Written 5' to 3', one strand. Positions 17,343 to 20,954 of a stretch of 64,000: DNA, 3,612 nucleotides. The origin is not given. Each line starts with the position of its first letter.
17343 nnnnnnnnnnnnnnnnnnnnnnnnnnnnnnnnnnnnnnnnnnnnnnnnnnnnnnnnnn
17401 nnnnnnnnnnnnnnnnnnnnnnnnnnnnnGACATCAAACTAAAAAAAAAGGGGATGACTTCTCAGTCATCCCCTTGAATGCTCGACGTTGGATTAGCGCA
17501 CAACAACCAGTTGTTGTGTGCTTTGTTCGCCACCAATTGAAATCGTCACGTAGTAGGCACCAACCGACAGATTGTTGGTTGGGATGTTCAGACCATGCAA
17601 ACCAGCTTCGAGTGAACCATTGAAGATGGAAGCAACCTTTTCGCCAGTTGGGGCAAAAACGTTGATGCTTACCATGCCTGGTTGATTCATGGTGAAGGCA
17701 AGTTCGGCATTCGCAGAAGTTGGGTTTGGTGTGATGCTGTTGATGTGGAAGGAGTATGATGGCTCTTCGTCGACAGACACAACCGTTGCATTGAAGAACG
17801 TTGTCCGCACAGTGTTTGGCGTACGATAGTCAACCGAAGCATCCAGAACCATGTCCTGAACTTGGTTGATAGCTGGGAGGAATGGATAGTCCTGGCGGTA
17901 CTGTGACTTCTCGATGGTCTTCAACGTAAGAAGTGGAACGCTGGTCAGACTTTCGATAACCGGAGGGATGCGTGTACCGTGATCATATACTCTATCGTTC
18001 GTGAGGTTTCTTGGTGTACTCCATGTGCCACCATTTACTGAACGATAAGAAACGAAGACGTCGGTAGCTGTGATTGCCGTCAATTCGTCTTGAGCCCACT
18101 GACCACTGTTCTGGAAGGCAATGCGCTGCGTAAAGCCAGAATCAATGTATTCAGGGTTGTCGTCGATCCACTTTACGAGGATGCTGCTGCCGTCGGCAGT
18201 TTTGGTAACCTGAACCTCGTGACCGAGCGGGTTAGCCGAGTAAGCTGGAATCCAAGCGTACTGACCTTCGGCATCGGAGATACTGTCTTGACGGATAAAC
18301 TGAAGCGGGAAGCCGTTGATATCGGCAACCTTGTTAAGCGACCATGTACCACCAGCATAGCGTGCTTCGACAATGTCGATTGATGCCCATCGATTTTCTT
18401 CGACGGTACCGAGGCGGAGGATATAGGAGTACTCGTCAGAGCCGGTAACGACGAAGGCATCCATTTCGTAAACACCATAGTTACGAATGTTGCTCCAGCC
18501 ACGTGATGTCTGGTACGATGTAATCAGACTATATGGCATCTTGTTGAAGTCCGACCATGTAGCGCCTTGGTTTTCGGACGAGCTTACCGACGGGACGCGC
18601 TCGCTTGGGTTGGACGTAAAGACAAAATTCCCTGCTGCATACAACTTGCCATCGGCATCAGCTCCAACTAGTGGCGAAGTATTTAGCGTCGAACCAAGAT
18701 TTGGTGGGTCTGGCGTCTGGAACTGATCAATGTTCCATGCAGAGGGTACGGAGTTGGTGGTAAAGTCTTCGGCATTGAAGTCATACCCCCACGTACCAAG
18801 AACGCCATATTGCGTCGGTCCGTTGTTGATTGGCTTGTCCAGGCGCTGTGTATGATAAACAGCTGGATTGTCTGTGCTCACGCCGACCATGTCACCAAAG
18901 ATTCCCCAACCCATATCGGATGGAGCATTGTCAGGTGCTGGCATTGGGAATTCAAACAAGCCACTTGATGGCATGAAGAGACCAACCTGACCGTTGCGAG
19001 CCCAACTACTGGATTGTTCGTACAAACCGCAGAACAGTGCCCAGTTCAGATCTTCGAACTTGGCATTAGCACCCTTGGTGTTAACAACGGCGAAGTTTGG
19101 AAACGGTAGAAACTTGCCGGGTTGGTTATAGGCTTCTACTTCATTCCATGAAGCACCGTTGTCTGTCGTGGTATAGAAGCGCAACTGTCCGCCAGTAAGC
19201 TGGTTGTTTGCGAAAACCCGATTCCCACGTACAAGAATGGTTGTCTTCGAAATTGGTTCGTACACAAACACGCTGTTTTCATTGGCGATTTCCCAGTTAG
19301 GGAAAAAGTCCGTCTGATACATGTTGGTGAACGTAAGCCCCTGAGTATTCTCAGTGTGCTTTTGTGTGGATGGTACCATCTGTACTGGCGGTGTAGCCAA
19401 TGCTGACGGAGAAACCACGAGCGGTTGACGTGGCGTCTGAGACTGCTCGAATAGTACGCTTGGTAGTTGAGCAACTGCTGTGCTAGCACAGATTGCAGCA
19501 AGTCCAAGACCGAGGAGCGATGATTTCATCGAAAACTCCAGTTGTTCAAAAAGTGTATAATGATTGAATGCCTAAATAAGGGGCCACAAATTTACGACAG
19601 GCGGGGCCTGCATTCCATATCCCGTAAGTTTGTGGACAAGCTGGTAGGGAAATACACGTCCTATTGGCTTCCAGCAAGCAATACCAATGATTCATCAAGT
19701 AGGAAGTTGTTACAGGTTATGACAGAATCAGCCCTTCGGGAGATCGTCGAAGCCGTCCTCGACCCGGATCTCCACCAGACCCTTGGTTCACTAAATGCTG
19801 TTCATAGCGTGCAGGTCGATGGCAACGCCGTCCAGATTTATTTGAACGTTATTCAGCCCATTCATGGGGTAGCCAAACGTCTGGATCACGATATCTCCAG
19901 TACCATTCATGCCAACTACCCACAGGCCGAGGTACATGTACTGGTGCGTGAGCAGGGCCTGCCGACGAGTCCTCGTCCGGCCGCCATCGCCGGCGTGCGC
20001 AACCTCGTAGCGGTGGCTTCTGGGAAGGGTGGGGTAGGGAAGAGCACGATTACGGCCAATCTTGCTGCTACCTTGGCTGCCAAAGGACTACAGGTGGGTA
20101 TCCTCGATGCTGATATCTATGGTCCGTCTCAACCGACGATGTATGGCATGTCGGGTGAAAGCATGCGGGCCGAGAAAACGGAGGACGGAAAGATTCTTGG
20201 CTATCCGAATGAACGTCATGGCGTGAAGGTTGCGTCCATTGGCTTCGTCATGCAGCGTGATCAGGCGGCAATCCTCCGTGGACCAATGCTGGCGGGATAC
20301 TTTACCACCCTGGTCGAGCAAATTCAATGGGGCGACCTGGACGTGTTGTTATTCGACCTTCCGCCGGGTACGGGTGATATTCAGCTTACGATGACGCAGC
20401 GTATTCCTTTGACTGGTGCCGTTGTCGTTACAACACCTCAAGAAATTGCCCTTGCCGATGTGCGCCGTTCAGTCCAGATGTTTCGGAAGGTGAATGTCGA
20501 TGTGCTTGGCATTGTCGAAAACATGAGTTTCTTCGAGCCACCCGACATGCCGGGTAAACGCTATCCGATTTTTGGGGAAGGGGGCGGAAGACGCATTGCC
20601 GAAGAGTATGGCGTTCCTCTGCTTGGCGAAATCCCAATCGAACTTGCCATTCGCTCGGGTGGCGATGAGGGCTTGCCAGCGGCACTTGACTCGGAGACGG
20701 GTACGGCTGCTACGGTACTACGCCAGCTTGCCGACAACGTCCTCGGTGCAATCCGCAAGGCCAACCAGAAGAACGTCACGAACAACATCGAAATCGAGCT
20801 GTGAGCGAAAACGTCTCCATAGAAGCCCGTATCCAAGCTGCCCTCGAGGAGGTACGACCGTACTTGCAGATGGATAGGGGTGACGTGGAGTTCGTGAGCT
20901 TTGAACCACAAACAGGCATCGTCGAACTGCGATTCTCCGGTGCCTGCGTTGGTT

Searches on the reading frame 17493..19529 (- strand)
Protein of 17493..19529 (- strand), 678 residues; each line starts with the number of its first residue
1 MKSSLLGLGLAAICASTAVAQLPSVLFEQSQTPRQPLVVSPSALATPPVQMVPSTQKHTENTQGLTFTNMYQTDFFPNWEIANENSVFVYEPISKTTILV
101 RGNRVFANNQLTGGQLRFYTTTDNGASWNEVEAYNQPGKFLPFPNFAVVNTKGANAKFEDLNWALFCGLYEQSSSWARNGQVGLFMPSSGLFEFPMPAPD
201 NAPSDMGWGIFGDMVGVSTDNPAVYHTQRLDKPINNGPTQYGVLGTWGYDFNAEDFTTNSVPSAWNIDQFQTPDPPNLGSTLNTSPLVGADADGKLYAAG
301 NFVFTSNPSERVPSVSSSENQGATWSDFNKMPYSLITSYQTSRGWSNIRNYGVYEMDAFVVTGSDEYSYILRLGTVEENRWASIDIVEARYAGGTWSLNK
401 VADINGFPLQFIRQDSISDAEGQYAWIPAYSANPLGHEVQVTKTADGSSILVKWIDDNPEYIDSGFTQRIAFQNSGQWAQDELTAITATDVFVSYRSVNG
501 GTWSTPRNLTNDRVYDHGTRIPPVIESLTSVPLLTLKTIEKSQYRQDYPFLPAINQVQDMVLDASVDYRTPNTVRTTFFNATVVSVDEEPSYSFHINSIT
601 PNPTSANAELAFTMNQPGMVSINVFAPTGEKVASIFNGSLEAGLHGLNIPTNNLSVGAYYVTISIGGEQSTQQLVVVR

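Call 7: search_protein_families(library=pfam, proteins=[window:17493-19529:-], max_evalue=0.001)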
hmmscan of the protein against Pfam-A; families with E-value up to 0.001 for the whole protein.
window:17493-19529:- (678 aa): 1 family
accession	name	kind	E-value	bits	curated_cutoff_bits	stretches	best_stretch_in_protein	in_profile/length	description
PF18962.6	Por_Secre_tail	-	2.3e-05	25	27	1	601-676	3-75/75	Secretion system C-terminal sorting domain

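Call 10: search_protein_families(library=ncbifam, proteins=[window:17493-19529:-], max_evalue=1)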
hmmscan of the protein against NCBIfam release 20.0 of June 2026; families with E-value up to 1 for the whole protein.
window:17493-19529:- (678 aa): 2 families
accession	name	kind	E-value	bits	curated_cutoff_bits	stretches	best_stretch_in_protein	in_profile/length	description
TIGR04183.1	Por_Secre_tail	domain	2.4e-05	24.2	23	1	599-676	1-71/72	T9SS type A sorting domain-containing protein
NF038113.1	T9SSA_dep_M36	equivalog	3e-05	22.4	885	1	560-676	763-868/869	T9SS-dependent M36 family metallopeptidase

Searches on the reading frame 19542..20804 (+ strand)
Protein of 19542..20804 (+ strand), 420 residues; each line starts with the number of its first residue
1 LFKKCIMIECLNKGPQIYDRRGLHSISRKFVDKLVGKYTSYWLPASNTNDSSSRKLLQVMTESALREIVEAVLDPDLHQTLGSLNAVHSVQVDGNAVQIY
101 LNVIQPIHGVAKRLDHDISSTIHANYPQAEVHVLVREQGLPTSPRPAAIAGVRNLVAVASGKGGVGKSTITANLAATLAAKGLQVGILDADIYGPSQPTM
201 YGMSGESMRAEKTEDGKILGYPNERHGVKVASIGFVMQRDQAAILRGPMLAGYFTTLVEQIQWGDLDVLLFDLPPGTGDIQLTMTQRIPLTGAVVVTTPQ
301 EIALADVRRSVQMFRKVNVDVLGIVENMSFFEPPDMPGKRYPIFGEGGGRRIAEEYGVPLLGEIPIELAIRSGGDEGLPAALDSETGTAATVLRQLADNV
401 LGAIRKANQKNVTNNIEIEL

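Call 7: search_protein_families(library=pfam, proteins=[window:19542-20804:+], max_evalue=0.001)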
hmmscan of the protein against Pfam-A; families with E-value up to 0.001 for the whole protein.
window:19542-20804:+ (420 aa): 9 families
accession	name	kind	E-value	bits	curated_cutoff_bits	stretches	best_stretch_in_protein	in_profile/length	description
PF10609.15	ParA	-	5.9e-90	301.4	27.1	1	152-400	2-245/246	NUBPL iron-transfer P-loop NTPase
PF01656.29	CbiA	-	8.7e-13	48.8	25.4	1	156-327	1-81/125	CobQ/CobB/MinD/ParA nucleotide binding domain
PF13614.12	AAA_31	-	1.3e-07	32.2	27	1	155-193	3-41/177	AAA domain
PF02374.21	ArsA_ATPase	-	1.2e-06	28.4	24.3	1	158-191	5-38/305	Anion-transporting ATPase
PF09140.17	MipZ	-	3.3e-05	23.8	20.7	1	155-192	2-39/262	ATPase MipZ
PF01883.24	FeS_assembly_P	-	0.00024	21.8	23.5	1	64-123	3-62/73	Iron-sulfur cluster assembly protein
PF00142.24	Fer4_NifH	-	0.00071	19.6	25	0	160-191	6-37/271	4Fe-4S iron sulfur cluster binding proteins, NifH/frxC family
PF07015.17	VirC1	-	0.00088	19.1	24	0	154-192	2-40/231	VirC1 protein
PF13500.12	AAA_26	-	0.00091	19.6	27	0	294-367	132-191/198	AAA domain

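Call 36: search_protein_families(library=ncbifam, proteins=[window:19542-20804:+], max_evalue=1)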
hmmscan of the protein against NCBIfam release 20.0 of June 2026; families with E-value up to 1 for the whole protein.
window:19542-20804:+ (420 aa): 40 families (the best 25 are shown)
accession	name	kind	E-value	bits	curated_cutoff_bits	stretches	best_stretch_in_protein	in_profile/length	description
NF008669.0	PRK11670.1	equivalog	8.1e-88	294.8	348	1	60-402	12-351/369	iron-sulfur cluster carrier protein ApbC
NF041136.1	MrpORP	equivalog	3.5e-78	263.4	450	1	152-411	4-259/365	iron-sulfur cluster carrier protein MrpORP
TIGR01969.1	minD_arch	subfamily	6.2e-19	68.2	201.75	1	155-411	2-241/251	cell division ATPase MinD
TIGR01968.1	minD_bact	equivalog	5.6e-13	48.8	212.9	1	154-192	2-40/261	septum site-determining protein MinD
TIGR01007.1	eps_fam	subfamily_domain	9.4e-10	38.4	108.05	2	155-201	19-65/204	polysaccharide biosynthesis tyrosine autokinase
NF047398.1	AAA_KGGVGR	domain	1.6e-09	38.3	90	1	155-202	4-51/190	KGGVGR-motif variant AAA ATPase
NF041546.1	ParA_partition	equivalog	4.8e-09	36.1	180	1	156-192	2-38/203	ParA family partition ATPase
TIGR03371.1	cellulose_yhjQ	equivalog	5.4e-07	29.3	157.85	1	155-193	3-41/246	cellulose biosynthesis protein BcsQ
TIGR03029.1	EpsG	equivalog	1.2e-06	27.9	313.8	1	152-327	102-273/274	chain length determinant protein tyrosine kinase EpsG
TIGR00345.1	GET3_arsA_TRC40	subfamily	2.5e-06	27.2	135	1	160-191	3-34/299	TRC40/GET3/ArsA family transport-energizing ATPase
TIGR03815.1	CpaE_hom_Actino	equivalog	3e-06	26.6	154.45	1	155-194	113-152/340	septum site-determining protein Ssd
NF008079.0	PRK10818.1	equivalog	8.1e-06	25.4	508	1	155-192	4-41/270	septum site-determining protein MinD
TIGR03018.1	pepcterm_TyrKin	hypoth_equivalog_domain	8.4e-06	25.2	230.65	1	147-206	29-89/207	XrtA-associated tyrosine autokinase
TIGR03453.1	partition_RepA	equivalog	2.4e-05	23.4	348.45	1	155-206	106-156/387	plasmid partitioning protein RepA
NF033200.1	F430_CfbC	exception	3.5e-05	23.3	402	1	160-192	6-38/260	Ni-sirohydrochlorin a,c-diamide reductive cyclase ATP-dependent reductase subunit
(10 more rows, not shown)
